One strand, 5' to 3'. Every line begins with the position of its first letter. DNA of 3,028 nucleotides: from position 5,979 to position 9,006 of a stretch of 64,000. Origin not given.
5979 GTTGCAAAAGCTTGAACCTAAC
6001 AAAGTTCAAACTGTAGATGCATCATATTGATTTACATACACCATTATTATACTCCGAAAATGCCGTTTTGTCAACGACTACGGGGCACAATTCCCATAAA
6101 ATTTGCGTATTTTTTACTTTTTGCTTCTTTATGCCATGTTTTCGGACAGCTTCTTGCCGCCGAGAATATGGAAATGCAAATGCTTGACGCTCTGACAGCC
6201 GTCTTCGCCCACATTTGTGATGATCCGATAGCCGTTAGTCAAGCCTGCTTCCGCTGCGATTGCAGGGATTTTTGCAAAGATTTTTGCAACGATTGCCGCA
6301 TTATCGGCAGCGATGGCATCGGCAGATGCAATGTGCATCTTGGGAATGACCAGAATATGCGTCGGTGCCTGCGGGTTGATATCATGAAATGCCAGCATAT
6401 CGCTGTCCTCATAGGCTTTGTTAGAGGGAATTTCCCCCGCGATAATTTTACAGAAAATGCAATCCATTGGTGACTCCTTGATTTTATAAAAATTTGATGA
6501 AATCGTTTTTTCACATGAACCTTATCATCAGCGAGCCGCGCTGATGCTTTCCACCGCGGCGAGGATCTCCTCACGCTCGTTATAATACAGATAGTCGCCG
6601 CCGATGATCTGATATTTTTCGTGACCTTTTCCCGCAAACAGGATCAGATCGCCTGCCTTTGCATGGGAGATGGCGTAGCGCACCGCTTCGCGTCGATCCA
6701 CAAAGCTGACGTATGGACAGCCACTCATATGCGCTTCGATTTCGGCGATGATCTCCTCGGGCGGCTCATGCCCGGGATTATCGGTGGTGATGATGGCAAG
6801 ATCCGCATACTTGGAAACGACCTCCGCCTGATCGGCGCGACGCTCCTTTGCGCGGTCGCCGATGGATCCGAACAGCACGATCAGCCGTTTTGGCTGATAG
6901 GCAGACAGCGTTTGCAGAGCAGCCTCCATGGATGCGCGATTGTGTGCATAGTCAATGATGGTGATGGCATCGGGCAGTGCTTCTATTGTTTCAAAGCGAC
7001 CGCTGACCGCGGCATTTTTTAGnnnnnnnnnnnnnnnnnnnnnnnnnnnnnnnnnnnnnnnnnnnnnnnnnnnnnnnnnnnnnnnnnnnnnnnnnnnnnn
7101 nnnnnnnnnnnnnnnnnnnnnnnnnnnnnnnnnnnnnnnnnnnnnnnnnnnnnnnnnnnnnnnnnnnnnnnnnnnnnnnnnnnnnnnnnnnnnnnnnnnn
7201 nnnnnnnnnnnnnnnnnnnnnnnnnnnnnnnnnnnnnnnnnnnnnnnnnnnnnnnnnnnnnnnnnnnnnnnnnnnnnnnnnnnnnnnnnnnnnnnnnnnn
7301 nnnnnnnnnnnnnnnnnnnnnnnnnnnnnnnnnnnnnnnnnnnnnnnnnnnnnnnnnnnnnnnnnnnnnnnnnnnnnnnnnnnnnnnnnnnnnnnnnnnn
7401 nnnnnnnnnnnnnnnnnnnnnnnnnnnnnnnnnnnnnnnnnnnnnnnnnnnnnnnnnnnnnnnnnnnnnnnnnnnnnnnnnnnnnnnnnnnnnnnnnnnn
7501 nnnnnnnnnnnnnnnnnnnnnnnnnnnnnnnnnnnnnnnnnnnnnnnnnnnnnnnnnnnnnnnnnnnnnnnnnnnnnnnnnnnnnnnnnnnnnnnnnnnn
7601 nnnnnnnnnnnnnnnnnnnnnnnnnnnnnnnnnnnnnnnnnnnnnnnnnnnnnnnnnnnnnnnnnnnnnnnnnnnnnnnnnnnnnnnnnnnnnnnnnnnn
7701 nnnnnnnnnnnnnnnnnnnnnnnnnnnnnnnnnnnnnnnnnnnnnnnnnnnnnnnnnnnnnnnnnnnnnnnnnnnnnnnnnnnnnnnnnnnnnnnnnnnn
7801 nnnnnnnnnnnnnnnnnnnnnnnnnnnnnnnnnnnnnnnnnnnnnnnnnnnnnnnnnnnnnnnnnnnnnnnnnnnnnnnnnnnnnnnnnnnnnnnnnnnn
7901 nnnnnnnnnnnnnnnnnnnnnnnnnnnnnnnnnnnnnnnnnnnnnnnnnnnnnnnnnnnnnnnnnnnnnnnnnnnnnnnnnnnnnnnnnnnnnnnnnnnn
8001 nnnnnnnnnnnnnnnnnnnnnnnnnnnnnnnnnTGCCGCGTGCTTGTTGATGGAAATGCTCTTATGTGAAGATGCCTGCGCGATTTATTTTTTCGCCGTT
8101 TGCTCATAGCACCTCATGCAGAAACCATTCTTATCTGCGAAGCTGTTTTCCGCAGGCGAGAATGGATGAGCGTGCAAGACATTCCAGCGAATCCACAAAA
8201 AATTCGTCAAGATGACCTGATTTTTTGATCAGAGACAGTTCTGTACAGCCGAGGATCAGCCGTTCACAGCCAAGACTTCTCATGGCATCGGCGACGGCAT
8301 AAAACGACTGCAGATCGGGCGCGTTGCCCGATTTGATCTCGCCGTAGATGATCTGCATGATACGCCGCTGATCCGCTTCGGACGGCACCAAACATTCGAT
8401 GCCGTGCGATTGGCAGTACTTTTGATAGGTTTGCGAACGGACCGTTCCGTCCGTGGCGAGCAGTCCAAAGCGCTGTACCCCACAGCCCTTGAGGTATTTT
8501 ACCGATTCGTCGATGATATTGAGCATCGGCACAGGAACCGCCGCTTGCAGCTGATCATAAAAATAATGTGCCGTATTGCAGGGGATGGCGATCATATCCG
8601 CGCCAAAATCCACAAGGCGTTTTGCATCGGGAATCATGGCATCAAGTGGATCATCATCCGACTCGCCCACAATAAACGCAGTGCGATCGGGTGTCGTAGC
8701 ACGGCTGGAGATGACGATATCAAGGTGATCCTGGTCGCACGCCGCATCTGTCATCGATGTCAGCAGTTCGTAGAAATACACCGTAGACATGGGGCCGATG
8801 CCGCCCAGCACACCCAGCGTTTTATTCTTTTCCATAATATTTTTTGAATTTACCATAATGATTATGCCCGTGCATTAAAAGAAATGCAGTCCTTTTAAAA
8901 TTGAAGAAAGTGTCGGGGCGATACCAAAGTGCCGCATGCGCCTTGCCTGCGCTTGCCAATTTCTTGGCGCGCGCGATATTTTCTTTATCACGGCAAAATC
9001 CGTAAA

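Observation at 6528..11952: murE sits in a block with aspartate racemase, an ATP-grasp ligase and an AsnB-type amidotransferase: predicted Lys-D-Asp/D-isoAsn peptidoglycan cross-bridge module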

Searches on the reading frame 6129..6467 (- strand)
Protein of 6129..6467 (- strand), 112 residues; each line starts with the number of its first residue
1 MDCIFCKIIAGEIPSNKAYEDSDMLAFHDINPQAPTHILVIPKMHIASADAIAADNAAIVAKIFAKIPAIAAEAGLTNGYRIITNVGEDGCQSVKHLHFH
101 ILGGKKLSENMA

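Call 58: search_protein_families(library=pfam, proteins=[window:6129-6467:-], max_evalue=0.01)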
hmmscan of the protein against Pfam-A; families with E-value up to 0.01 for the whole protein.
window:6129-6467:- (112 aa): 2 families
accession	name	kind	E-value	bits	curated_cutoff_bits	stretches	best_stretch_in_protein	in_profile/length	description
PF01230.28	HIT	-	2.6e-25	89.3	21.5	1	11-106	2-97/98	HIT domain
PF11969.13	DcpS_C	-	4.1e-24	85.7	24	1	3-105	2-103/114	Scavenger mRNA decapping enzyme C-term binding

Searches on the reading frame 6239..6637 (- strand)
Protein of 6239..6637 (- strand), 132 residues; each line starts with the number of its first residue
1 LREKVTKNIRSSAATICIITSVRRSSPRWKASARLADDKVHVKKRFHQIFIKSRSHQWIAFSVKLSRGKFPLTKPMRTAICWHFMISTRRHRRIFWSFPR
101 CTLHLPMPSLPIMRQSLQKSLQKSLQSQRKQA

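Call 58: search_protein_families(library=pfam, proteins=[window:6239-6637:-], max_evalue=0.01)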
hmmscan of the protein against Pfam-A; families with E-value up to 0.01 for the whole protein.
window:6239-6637:- (132 aa): 0 families

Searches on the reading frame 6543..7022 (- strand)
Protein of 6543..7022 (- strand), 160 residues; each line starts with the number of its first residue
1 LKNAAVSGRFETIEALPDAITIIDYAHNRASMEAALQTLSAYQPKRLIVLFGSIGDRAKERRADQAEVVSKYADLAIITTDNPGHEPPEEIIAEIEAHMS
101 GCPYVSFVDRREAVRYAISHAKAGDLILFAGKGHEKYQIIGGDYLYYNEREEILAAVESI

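Call 57: search_solved_structures(query=window:6543-7022:-, show_alignments=5, max_evalue=1e-10)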
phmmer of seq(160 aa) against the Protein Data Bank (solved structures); distinct sequences matched with E-value up to 1e-10: 13.
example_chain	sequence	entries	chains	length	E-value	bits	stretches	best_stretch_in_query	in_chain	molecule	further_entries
8g6p_A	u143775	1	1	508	9.3e-28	100.1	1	1-157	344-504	UDP-N-acetylmuramoyl-L-alanyl-D-glutamate--2,6-diaminopimelate ligase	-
2wtz_A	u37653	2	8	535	1.5e-27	99.5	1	3-159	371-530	UDP-N-ACETYLMURAMOYL-L-ALANYL-D-GLUTAMATE--2,6-DIAMINOPIMELATE LIGASE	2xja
7b6o_A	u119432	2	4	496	2.1e-26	95.7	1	5-153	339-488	UDP-N-acetylmuramoyl-L-alanyl-D-glutamate-2,6-diaminopimelate ligase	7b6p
1e8c_A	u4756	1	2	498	9.3e-26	93.6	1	6-153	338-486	UDP-N-ACETYLMURAMOYLALANYL-D-GLUTAMATE--2,6-DIAMINOPIMELATE LIGASE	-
7b53_A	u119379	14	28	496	9.3e-26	93.6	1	6-153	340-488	UDP-N-acetylmuramoyl-L-alanyl-D-glutamate--2,6-diaminopimelate ligase | UDP-N-acetylmuramoyl-L-alanyl-D-glutamate-2,6-diaminopimelate ligase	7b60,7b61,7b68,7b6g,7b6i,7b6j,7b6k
4bub_A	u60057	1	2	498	2.7e-25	92.1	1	5-151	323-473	UDP-N-ACETYLMURAMOYL-L-ALANYL-D-GLUTAMATE--LD-LYSINE LIGASE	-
7d27_A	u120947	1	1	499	2.4e-22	82.6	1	8-158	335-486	UDP-N-acetylmuramoyl-L-alanyl-D-glutamate--2,6-diaminopimelate ligase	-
4c12_A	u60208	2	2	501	6.9e-20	74.6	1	6-152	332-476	UDP-N-ACETYLMURAMOYL-L-ALANYL-D-GLUTAMATE--L-LYSINE LIGASE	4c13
8w9z_N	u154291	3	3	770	1.3e-18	70.5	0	5-97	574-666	UDP-N-acetylmuramoyl-L-alanyl-D-glutamate--2, 6-diaminopimelate ligase-like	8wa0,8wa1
8r5o_Q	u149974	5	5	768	2.6e-18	69.5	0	5-95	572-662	PAP11 | PAP11, MurE-like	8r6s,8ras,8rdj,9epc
8qma_O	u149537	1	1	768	2.6e-18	69.5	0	5-95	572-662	PAP11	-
8xzv_J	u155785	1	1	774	3.1e-18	69.2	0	5-97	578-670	MurE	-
8f5d_A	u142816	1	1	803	3.1e-18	69.2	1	18-151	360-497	Multifunctional fusion protein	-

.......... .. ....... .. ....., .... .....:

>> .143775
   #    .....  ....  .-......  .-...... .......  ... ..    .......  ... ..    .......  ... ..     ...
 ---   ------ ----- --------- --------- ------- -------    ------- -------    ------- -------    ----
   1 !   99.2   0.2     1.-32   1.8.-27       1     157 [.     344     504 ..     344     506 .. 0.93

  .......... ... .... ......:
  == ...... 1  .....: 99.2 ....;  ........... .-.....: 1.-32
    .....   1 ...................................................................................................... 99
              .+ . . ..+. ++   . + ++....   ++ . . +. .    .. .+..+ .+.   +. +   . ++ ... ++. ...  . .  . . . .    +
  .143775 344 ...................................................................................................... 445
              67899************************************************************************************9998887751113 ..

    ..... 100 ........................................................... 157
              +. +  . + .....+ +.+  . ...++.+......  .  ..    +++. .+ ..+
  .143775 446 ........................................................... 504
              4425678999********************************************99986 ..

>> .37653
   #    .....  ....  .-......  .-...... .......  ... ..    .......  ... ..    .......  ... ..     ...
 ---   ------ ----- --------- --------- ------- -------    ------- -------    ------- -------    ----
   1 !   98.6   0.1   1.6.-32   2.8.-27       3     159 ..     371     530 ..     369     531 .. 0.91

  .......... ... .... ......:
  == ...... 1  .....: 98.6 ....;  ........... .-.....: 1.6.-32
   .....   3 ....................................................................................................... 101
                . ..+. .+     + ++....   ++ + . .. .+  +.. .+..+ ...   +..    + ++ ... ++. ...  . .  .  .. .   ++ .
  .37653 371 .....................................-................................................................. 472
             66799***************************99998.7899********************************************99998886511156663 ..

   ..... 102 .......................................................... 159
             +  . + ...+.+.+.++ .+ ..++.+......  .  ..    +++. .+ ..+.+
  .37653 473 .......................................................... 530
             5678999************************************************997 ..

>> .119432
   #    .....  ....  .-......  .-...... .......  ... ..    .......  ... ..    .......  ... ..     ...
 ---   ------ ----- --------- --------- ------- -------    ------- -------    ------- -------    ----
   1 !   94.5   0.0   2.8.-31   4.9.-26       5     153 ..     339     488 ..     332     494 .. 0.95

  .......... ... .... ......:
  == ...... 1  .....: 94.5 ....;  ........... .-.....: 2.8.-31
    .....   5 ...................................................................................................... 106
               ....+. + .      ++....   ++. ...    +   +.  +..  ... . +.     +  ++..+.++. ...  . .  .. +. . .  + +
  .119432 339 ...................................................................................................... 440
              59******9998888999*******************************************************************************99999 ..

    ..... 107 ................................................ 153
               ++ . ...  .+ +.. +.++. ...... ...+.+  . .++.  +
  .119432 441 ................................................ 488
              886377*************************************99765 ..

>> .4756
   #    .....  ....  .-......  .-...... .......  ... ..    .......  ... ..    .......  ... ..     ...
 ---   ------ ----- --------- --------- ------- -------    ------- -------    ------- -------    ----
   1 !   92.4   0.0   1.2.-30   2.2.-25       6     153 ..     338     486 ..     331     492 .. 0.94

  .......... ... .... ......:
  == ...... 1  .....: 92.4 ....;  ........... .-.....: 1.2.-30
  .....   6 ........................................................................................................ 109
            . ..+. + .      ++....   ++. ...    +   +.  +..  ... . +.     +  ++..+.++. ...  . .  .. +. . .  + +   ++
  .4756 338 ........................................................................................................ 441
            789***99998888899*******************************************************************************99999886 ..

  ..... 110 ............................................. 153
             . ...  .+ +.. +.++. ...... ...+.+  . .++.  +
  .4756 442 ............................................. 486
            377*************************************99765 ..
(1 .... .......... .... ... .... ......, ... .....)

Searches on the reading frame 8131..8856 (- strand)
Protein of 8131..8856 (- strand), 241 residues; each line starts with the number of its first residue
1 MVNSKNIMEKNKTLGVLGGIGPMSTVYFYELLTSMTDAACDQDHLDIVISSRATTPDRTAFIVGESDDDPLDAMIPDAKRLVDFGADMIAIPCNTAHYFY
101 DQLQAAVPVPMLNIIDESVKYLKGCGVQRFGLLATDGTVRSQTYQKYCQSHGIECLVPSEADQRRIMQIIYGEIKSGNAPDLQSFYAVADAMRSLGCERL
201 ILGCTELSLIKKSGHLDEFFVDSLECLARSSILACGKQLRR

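Call 3: search_protein_families(library=pfam, proteins=[window:8131-8856:-])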
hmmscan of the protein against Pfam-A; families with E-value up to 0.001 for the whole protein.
window:8131-8856:- (241 aa): 1 family
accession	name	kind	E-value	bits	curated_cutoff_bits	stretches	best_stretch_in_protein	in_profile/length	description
PF01177.27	Asp_Glu_race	-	2.7e-42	145.4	31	1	17-228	1-208/211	Asp/Glu/Hydantoin racemase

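Call 4: search_protein_families(library=ncbifam, proteins=[window:8131-8856:-])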
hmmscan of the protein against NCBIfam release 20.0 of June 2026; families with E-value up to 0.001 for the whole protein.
window:8131-8856:- (241 aa): 6 families
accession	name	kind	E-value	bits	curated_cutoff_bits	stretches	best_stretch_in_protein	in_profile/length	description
TIGR00035.1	asp_race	subfamily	2.8e-64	216.9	93.1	1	12-232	3-224/236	amino acid racemase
NF052483.1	racemase_CuyB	equivalog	7.6e-61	205.9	190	1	14-232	1-222/225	cysteate racemase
NF007569.0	PRK10200.1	equivalog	1.8e-19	70.4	417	1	12-210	2-203/230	aspartate/glutamate racemase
NF002035.0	PRK00865.1-3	equivalog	5.6e-10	39.2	328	1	79-212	59-192/267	glutamate racemase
TIGR00067.1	glut_race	equivalog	2.7e-08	33.5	146.65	1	87-213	63-189/251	glutamate racemase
NF005679.0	PRK07475.1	subfamily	0.00023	20.6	231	1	62-112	56-106/246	hypothetical protein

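Call 25: list_cluster_members(proteins=[P0001, window:8131-8856:-, window:10120-11952:-, window:12145-12894:-, window:4060-4896:-])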
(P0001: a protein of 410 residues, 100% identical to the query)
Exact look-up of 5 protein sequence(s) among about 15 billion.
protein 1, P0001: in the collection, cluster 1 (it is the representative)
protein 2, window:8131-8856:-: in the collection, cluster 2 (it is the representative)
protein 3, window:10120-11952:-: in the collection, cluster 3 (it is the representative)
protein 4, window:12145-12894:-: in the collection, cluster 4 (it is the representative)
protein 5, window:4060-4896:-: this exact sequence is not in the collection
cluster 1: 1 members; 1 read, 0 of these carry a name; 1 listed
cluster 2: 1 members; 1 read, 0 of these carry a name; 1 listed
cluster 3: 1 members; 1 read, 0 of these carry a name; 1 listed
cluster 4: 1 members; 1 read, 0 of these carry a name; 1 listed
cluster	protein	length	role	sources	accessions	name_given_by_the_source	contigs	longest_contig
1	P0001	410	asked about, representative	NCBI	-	-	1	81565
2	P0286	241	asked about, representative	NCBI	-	-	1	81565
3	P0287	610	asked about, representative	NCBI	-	-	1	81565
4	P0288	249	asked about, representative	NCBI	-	-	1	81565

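Call 74: search_solved_structures(query=window:8131-8856:-, show_alignments=3, max_evalue=1e-10)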
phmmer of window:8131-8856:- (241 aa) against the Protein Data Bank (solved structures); distinct sequences matched with E-value up to 1e-10: 14.
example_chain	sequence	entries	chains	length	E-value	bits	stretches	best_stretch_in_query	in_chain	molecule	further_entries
1jfl_A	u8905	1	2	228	7.3e-48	166.2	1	12-232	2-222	ASPARTATE RACEMASE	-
2dx7_A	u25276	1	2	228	1.3e-46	162.1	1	12-232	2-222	aspartate racemase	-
3s7z_A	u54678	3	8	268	1.2e-35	126.2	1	11-229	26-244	Putative aspartate racemase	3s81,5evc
5b19_A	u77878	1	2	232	2.8e-28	102.1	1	12-240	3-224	Aspartate racemase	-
2zsk_A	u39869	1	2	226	8e-25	90.8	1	12-230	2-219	226aa long hypothetical aspartate racemase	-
3ojc_A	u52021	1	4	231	1.7e-19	73.4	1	12-212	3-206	Putative aspartate/glutamate racemase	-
5wxx_A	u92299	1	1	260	4.3e-17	65.5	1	10-229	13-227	McyF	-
5hqt_A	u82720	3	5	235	5.1e-17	65.3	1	12-211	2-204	aspartate/glutamate racemase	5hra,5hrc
5ell_A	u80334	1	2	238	5.3e-17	65.2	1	12-211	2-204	Asp/Glu_racemase family protein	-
1iu9_A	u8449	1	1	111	5.9e-16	61.8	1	115-217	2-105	aspartate racemase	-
5xnk_A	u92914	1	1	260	1e-15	61.1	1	10-229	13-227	McyF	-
5elm_A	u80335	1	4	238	1.3e-15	60.7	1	12-211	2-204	Asp/Glu_racemase family protein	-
9lyd_Q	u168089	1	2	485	8.3e-15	58.1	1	114-217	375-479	G-protein coupled receptor 3,Aspartate racemase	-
5wxy_A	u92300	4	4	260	2.5e-14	56.5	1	10-229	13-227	McyF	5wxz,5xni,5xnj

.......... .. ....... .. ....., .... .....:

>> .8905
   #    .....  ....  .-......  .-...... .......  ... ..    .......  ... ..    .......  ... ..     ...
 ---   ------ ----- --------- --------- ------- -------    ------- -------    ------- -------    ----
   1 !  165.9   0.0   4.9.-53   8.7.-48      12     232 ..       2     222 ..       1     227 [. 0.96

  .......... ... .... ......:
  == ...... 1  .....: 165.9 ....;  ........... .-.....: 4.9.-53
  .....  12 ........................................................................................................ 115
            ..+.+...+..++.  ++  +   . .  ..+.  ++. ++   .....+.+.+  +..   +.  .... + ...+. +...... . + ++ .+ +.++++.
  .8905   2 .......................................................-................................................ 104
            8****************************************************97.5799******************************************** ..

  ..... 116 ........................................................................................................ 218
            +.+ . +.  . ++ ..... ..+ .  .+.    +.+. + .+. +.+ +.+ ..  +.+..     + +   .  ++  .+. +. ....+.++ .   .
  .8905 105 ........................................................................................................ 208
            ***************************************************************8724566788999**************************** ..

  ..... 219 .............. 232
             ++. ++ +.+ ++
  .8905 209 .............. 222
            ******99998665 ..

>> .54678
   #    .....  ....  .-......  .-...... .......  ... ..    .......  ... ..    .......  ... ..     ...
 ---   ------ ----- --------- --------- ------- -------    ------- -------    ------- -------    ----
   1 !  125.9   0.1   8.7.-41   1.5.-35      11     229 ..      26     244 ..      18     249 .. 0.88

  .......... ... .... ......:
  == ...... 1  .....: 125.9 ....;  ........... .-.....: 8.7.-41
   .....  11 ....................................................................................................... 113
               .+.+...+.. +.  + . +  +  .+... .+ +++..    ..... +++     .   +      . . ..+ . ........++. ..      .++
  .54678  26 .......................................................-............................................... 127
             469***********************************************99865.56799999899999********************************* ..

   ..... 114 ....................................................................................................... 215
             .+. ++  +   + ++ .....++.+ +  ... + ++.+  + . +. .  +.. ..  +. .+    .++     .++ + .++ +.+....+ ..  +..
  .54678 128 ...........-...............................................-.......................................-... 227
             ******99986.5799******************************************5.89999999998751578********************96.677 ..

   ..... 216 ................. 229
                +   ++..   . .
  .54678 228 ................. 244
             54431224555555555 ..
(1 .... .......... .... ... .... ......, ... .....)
